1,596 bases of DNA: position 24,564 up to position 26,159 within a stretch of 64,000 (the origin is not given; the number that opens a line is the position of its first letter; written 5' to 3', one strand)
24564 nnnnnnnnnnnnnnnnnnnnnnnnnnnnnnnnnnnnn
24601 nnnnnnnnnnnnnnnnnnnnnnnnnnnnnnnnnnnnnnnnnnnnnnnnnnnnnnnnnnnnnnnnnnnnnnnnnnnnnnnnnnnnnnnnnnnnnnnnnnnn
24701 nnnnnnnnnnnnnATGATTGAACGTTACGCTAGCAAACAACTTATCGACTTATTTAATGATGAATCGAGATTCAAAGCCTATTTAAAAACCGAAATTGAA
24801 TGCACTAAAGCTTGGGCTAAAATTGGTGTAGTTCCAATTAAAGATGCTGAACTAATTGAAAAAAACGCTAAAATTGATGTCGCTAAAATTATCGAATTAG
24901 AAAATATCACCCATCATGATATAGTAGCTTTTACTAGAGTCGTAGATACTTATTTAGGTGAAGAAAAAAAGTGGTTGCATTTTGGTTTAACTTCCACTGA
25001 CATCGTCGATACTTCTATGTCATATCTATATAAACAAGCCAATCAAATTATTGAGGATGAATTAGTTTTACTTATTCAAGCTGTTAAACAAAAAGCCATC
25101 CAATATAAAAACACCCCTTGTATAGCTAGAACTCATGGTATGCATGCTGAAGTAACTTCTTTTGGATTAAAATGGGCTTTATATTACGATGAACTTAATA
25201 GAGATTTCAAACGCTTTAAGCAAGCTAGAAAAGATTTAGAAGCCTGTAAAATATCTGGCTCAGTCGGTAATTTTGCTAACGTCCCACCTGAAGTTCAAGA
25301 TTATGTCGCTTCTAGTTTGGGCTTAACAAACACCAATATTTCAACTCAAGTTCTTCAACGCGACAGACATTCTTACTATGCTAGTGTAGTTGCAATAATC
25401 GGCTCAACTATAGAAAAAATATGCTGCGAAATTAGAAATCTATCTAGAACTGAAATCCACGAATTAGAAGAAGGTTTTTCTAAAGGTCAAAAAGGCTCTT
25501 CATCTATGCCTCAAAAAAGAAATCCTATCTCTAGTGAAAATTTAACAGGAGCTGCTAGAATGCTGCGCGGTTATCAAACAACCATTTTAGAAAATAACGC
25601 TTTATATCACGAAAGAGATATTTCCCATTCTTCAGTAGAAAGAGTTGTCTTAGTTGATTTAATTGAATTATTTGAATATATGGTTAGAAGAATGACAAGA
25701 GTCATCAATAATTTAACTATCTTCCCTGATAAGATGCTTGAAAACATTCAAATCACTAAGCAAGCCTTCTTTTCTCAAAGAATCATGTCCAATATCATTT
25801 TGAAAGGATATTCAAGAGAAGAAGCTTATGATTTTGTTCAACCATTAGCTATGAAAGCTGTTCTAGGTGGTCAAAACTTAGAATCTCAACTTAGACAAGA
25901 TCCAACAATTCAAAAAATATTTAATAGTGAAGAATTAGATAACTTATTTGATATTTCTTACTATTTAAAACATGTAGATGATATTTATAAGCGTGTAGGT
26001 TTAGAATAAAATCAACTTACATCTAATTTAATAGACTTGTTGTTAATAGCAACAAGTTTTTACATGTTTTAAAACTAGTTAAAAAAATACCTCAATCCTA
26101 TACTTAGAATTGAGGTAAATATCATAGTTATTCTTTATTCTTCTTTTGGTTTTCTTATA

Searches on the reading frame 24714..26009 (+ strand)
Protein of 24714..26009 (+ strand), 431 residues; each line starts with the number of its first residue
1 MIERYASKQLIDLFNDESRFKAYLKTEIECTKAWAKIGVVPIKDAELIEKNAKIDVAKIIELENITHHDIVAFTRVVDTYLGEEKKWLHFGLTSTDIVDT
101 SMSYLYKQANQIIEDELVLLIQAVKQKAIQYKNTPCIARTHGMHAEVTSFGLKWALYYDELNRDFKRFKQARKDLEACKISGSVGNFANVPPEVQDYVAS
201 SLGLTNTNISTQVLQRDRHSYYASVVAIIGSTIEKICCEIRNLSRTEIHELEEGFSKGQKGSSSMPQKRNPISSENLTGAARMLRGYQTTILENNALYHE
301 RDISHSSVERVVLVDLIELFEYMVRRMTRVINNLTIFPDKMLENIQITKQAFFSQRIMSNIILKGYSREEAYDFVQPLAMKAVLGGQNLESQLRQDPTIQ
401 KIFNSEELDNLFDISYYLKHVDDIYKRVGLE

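Call 76: search_protein_families(library=ncbifam, proteins=[window:24714-26009:+], max_evalue=0.00001)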
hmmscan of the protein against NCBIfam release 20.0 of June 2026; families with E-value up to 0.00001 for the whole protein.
window:24714-26009:+ (431 aa): 16 families
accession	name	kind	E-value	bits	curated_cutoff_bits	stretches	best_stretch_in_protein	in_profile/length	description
TIGR00928.1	purB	equivalog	1.8e-137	458.7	326.2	1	1-428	1-435/436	adenylosuccinate lyase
NF052536.2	CoM_syn_XcbD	exception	2.4e-69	234.2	600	1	5-427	14-441/443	3-sulfopropionylcysteine synthase XcbD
NF006500.1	PRK08937.2-4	subfamily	2.2e-65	221.2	626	1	4-428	13-442/448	adenylosuccinate lyase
NF006554.0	PRK09053.1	equivalog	5.9e-57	193.5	595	1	6-420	14-436/453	3-carboxy-cis,cis-muconate cycloisomerase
TIGR02426.1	protocat_pcaB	equivalog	1.8e-45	155.4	355.75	1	7-334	8-338/338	3-carboxy-cis,cis-muconate cycloisomerase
NF052556.1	NtrsucLyaStm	equivalog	1.1e-35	123.4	650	1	15-418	32-453/466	nitrosuccinate lyase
NF006764.0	PRK09285.1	equivalog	4.4e-33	114.3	446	1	47-391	70-421/456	adenylosuccinate lyase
NF004631.0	PRK05975.1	equivalog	2.4e-28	99.1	371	1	8-306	18-315/352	3-carboxy-cis,cis-muconate cycloisomerase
TIGR00838.1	argH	equivalog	3.5e-18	65.9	279.5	1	16-414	19-425/455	argininosuccinate lyase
NF008909.0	PRK12273.1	subfamily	3.8e-13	49.1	510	1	107-324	156-379/474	aspartate ammonia-lyase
NF008964.0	PRK12308.1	equivalog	5.2e-11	41.6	657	1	69-391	83-404/624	argininosuccinate lyase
TIGR00979.1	fumC_II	equivalog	4.6e-09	35.6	664.75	1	96-292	139-345/458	class II fumarate hydratase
NF005218.0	PRK06705.1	equivalog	1e-08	34.4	883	1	105-277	128-299/502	argininosuccinate lyase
NF002563.0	PRK02186.1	subfamily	2.2e-08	32.8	625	1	81-293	502-715/890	argininosuccinate lyase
TIGR00839.1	aspA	equivalog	3.9e-08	32.7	681.2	1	106-388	151-431/468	aspartate ammonia-lyase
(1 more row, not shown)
